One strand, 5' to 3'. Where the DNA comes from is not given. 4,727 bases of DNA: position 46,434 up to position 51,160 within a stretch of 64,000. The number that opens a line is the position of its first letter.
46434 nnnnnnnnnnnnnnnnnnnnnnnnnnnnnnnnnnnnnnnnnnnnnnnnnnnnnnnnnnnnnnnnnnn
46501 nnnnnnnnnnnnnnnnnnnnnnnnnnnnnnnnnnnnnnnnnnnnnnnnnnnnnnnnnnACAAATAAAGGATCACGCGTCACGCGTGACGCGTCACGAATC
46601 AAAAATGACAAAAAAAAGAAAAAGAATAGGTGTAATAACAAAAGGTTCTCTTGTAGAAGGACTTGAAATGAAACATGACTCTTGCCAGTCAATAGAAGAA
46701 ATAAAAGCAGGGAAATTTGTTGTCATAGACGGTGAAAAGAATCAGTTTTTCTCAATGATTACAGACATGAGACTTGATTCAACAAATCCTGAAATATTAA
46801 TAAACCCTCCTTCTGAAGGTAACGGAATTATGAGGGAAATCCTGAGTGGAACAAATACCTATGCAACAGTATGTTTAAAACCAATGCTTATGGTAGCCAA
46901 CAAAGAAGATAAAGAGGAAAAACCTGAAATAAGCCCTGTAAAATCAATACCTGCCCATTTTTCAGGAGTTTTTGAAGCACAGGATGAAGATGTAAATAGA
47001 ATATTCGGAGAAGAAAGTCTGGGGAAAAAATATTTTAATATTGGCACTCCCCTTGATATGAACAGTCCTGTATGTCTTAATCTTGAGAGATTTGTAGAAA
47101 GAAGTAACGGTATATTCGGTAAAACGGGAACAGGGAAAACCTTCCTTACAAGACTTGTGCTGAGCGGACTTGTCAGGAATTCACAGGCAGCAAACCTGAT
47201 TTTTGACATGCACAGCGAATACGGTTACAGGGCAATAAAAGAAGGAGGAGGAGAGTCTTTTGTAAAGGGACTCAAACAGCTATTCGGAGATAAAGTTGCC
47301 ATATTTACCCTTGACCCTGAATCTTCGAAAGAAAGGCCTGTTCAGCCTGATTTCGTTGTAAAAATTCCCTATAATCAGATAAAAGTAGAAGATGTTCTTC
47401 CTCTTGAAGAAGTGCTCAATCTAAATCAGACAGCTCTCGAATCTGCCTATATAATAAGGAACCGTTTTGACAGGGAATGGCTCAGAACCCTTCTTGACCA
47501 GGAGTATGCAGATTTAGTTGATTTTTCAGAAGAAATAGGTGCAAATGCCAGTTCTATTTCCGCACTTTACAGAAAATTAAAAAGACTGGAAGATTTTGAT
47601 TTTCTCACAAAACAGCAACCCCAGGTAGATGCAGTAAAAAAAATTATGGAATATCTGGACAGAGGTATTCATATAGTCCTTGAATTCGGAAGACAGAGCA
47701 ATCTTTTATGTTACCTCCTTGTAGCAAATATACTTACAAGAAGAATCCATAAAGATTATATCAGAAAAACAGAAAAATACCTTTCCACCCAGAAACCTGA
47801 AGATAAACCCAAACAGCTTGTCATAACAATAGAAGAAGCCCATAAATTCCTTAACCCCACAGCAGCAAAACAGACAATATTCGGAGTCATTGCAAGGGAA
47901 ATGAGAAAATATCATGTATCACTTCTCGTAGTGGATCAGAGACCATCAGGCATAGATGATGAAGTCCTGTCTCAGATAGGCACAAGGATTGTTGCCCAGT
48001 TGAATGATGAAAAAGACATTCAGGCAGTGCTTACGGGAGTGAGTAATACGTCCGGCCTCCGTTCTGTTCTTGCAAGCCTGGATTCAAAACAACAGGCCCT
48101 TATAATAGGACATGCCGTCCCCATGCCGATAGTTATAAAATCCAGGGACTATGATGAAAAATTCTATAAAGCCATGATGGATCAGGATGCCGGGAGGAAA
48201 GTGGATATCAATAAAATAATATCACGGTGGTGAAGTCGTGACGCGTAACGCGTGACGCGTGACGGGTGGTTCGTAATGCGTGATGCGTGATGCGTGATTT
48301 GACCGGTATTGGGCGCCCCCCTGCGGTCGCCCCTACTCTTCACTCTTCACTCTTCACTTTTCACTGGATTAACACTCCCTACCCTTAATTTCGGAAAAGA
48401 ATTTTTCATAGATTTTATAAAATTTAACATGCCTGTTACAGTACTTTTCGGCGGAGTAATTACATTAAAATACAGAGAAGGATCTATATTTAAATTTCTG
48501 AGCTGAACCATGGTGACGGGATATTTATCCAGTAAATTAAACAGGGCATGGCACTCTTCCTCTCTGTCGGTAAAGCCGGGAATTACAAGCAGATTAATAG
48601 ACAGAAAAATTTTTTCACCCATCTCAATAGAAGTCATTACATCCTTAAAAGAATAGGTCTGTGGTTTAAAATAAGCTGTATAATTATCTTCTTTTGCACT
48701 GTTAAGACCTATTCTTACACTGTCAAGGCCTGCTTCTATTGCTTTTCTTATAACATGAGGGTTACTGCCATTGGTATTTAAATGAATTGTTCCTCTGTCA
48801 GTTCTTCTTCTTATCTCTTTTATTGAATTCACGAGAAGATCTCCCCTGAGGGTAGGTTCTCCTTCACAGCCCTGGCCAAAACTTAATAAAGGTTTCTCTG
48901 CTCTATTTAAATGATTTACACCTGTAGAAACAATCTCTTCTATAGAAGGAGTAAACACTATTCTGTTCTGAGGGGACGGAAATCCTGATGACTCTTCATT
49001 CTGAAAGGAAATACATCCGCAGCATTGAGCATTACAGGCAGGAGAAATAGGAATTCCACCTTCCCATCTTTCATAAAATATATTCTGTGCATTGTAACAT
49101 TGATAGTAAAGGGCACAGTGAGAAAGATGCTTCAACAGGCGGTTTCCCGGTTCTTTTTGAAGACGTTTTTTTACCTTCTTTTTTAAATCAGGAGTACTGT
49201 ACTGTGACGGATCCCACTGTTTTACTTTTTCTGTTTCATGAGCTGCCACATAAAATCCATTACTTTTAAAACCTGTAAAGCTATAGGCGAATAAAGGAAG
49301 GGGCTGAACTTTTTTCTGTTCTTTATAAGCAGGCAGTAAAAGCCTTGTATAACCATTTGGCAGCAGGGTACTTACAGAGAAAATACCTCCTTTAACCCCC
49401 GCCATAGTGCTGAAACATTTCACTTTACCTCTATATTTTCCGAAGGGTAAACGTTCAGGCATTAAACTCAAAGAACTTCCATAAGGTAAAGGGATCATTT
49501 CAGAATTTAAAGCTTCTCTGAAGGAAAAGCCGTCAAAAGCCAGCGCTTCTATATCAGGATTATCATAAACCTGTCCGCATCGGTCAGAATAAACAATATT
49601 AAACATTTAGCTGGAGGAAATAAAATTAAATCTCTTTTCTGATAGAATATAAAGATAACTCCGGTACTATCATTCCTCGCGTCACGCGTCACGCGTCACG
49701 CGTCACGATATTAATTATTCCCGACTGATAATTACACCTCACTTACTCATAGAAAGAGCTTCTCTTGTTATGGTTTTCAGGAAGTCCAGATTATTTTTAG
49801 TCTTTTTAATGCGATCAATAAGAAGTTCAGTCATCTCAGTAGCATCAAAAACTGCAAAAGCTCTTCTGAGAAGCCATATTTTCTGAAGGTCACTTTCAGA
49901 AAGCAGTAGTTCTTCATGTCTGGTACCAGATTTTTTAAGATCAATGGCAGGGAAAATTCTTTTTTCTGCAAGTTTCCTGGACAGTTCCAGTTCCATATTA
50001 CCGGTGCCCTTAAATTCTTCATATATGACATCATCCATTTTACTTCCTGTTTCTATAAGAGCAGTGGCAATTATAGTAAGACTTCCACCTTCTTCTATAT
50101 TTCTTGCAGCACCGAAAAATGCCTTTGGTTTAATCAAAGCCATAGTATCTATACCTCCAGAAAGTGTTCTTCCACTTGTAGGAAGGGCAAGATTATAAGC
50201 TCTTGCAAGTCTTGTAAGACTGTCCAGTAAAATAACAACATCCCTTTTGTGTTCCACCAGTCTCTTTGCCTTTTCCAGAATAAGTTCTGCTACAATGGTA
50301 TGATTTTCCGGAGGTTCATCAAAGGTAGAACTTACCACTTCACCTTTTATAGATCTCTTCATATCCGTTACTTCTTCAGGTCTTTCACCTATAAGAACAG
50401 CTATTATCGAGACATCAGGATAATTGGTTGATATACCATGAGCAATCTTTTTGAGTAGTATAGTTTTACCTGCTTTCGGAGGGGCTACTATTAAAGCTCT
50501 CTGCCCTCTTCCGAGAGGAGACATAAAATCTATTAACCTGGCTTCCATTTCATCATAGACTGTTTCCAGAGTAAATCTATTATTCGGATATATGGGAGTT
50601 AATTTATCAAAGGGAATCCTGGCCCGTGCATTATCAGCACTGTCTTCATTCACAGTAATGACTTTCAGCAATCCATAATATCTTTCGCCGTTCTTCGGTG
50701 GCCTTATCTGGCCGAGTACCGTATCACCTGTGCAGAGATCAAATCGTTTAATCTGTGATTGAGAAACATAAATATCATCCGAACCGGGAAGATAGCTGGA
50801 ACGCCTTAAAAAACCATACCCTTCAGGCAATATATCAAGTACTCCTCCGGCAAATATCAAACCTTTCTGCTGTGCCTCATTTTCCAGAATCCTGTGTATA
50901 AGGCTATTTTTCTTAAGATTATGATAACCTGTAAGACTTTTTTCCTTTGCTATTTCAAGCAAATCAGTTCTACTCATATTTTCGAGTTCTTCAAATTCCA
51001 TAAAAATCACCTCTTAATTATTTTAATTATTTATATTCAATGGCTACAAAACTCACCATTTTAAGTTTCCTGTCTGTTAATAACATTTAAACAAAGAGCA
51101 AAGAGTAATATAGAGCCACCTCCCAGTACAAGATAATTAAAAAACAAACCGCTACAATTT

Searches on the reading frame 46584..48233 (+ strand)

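Call 42: search_protein_families(library=pfam, proteins=[window:46584-48233:+], max_evalue=0.00001)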
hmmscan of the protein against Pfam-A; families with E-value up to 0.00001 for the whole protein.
window:46584-48233:+ (549 aa): 1 family
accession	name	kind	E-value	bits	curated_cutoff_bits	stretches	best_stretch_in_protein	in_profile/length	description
PF01935.23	DUF87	-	8.1e-34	118.1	23.2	1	152-388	2-220/220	Helicase HerA, central domain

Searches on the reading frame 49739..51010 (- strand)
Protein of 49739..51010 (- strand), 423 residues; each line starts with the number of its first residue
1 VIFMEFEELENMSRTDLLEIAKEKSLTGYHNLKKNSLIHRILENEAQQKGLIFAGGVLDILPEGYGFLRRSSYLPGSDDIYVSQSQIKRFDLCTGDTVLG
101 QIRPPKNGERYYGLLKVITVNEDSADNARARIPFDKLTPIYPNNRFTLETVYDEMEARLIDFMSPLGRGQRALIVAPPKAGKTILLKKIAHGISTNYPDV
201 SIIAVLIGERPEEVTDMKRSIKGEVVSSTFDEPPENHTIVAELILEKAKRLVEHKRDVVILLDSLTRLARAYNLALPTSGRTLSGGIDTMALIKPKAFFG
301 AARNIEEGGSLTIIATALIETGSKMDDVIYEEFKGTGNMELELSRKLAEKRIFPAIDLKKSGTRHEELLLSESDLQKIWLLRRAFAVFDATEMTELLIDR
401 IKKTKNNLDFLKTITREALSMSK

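Call 44: search_protein_families(library=ncbifam, proteins=[window:49739-51010:-], max_evalue=1e-10)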
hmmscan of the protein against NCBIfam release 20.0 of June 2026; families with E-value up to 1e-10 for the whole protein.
window:49739-51010:- (423 aa): 16 families
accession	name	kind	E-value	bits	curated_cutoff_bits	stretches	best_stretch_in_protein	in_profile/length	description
NF006886.1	PRK09376.1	equivalog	9.7e-195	647.1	315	1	4-413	1-412/413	transcription termination factor Rho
TIGR00767.1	rho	equivalog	3.4e-193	642.2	509.45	1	5-415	2-414/415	transcription termination factor Rho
NF041509.1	paralog_Rho2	exception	1.3e-141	472.1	628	1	56-413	3-359/360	transcription termination factor Rho, short form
TIGR03496.1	FliI_clade1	equivalog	1.9e-26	92.8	619.1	1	138-392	107-364/414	flagellar protein export ATPase FliI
TIGR01026.1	fliI_yscN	subfamily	2.6e-26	92.3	379.5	1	137-393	132-389/440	FliI/YscN family ATPase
TIGR02546.1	III_secr_ATP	equivalog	2.3e-24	85.9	604.75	1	144-393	122-372/423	type III secretion system ATPase SctN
TIGR03498.1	FliI_clade3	equivalog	2.1e-21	76.1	587.45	1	156-392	127-367/418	flagellar protein export ATPase FliI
TIGR03497.1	FliI_clade2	equivalog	3.8e-20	72.2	629.8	1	138-406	107-375/413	flagellar protein export ATPase FliI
NF005295.0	PRK06820.1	equivalog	1.2e-19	70.7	690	1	141-393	136-389/440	EscN/YscN/HrcN family type III secretion system ATPase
NF006012.0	PRK08149.1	equivalog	2.6e-19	69.5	594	1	124-383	111-370/431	type III secretion system ATPase SctN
NF006575.0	PRK09099.1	subfamily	3e-18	65.8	706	1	156-393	152-391/443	type III secretion system ATPase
NF005391.0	PRK06936.1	equivalog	4.7e-18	65.2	657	1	154-393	147-388/439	type III secretion system ATPase SctN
NF005765.0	PRK07594.1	equivalog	5.8e-18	64.8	715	1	158-393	144-381/433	EscN/YscN/HrcN family type III secretion system ATPase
NF005535.1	PRK07196.1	equivalog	1.1e-17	64.2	715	1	136-386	125-377/434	flagellar protein export ATPase FliI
NF040574.1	T3SS_ATP_VscN2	exception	5.7e-16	58.4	750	1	137-367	115-342/420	type III secretion system ATPase VscN2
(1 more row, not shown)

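Call 45: find_related_loci(query=window:49739-51010:-, collection=genome_contigs, flank=300)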
Query window:49739-51010:- (423 aa) in genome_contigs; peptide patterns used: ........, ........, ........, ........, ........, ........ (x = any residue, [..] = any of these).
600 stretches matched a pattern (row limit reached: there are more); 595 encode a relative of the query (tblastn E <= 1e-3); the best 80 are kept; 80 distinct loci.
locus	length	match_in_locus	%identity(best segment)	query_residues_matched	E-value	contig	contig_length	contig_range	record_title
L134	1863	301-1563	91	3-423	0e+0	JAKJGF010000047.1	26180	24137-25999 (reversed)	MAG: Bacillota bacterium isolate UR.bin48 UR_contig_4318, whole genome shotgun sequence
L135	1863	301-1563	60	4-419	7e-179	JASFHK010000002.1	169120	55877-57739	MAG: Dehalococcoidia bacterium isolate D0608M20metaG_Bin_442 D0608M20metaG_FD_scaffold_7_c1, whole genome shotgun sequen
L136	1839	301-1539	62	4-416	9e-177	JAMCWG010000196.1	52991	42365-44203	MAG: Chloroflexota bacterium isolate FK_Sedi_B_Bin.63 NODE_1556_length_52991_cov_2.68935, whole genome shotgun sequence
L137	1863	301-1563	61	2-417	5e-178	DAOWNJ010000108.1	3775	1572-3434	MAG TPA_asm: Dehalococcoidia bacterium isolate CSMAG_3025 CSMAG_3025_k141_421289_length_3775_cov_55.8346, whole genome s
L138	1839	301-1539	61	4-414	1e-172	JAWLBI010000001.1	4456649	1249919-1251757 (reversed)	MAG: Candidatus Zixiibacteriota bacterium isolate AC1.147 AC1.147.fa-1, whole genome shotgun sequence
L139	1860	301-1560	59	3-417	1e-172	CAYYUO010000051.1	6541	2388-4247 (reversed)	MAG TPA_asm: uncultured Dehalococcoidales bacterium isolate binchicken_co34_425 genome assembly, contig: NODE_21270_leng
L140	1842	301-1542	60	3-414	1e-171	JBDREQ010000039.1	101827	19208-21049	MAG: Candidatus Zixiibacteriota bacterium isolate MEGAHIT-group-1.322 k141_4835265, whole genome shotgun sequence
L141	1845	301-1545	60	8-417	0e+0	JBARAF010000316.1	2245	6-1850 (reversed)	MAG: Croceibacterium sp. isolate MFD03245_ilm_asm_bin27 k127_247322, whole genome shotgun sequence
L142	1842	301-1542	61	3-414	1e-171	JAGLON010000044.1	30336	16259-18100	MAG: Candidatus Zixiibacteriota bacterium isolate RS_7_36 ROV157_7.bin.36.fa_44, whole genome shotgun sequence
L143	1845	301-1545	61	4-416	2e-171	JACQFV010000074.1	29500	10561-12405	MAG: Candidatus Zixiibacteriota bacterium isolate NC_groundwater_1056_Pr1_S-0.65um_61_29 Montesol18_Sp65_coassembly_scaf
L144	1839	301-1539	60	4-414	4e-171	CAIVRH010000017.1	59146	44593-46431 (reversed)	uncultured candidate division Zixibacteria bacterium isolate AM-sed-core3-D1_bin-832 genome assembly, contig: bin-832:17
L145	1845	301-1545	60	8-417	8e-171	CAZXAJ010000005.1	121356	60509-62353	MAG TPA_asm: uncultured Dehalococcoidales bacterium isolate binchicken_co334_347 genome assembly, contig: NODE_170_lengt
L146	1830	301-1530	60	4-411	2e-170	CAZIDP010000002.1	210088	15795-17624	MAG TPA_asm: uncultured Nitrospirales bacterium isolate SRP241326_co1_1 genome assembly, contig: NODE_71_length_210088_c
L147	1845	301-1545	60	2-414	1e-169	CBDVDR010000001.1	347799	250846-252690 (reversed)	MAG TPA_asm: uncultured bacterium isolate SRR21487745_metabat2_10 genome assembly, contig: ERZ25073593.1, whole genome s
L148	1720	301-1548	60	1-414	1e-174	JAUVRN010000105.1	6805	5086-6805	MAG: Candidatus Zixiibacteriota bacterium isolate CSMAG_715 CSMAG_715_k127_31621_length_6805_cov_8.6382, whole genome sh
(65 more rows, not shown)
